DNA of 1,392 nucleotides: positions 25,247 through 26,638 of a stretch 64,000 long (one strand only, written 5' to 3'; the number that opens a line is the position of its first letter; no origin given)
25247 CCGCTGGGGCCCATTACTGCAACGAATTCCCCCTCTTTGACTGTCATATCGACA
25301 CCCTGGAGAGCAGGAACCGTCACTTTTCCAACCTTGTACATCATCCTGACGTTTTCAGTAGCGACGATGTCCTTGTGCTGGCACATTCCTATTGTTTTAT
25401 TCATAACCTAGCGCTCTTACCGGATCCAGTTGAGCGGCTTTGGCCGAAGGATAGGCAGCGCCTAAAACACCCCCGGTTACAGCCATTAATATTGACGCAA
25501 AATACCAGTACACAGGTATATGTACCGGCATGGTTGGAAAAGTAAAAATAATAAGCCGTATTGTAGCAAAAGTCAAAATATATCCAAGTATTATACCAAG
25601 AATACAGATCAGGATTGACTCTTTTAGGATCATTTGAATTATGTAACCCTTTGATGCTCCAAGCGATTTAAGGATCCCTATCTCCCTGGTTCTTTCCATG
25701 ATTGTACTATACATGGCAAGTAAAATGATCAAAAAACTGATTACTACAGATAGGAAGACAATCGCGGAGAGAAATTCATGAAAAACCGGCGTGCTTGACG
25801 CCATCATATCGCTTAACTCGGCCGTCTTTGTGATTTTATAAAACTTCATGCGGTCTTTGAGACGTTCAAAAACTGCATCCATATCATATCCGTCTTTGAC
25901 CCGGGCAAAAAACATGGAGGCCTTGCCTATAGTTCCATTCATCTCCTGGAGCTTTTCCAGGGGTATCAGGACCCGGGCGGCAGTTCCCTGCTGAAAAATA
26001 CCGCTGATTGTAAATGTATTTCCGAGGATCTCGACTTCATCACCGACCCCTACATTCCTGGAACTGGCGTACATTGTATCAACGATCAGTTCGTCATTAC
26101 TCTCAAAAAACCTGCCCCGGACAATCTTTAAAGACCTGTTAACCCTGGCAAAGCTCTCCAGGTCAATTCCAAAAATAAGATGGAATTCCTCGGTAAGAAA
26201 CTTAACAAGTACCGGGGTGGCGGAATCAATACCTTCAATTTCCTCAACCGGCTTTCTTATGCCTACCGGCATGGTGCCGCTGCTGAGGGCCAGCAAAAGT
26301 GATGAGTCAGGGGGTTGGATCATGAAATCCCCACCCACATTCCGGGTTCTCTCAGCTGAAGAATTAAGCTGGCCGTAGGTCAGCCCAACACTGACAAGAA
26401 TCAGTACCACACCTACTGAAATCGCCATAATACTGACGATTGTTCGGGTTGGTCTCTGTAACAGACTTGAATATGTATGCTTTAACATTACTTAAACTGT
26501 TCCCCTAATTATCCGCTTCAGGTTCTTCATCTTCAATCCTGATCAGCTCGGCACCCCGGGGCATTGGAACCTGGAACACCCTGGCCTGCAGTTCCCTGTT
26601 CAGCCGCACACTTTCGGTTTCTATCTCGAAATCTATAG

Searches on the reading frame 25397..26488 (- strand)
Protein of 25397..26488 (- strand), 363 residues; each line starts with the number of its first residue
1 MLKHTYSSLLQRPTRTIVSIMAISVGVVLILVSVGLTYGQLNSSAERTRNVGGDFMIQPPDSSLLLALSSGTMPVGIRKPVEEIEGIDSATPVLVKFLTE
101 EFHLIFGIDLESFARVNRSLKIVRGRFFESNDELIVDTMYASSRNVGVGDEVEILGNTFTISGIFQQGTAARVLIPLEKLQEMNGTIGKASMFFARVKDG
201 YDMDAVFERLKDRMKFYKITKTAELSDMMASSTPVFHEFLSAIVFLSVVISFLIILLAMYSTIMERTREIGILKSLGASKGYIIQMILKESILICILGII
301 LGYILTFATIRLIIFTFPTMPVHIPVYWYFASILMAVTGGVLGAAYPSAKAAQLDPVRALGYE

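Call 46: search_protein_families(library=pfam, proteins=[window:25397-26488:-], max_evalue=0.00001)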
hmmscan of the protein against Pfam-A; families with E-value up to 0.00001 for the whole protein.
window:25397-26488:- (363 aa): 2 families
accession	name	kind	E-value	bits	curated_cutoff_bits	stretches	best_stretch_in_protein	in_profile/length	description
PF02687.27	FtsX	-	5.8e-20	72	25.5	1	242-356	2-120/120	FtsX-like permease C-terminal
PF12704.14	MacB_PCD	-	1.3e-15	58.7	27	1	16-212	1-206/207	MacB-like periplasmic core domain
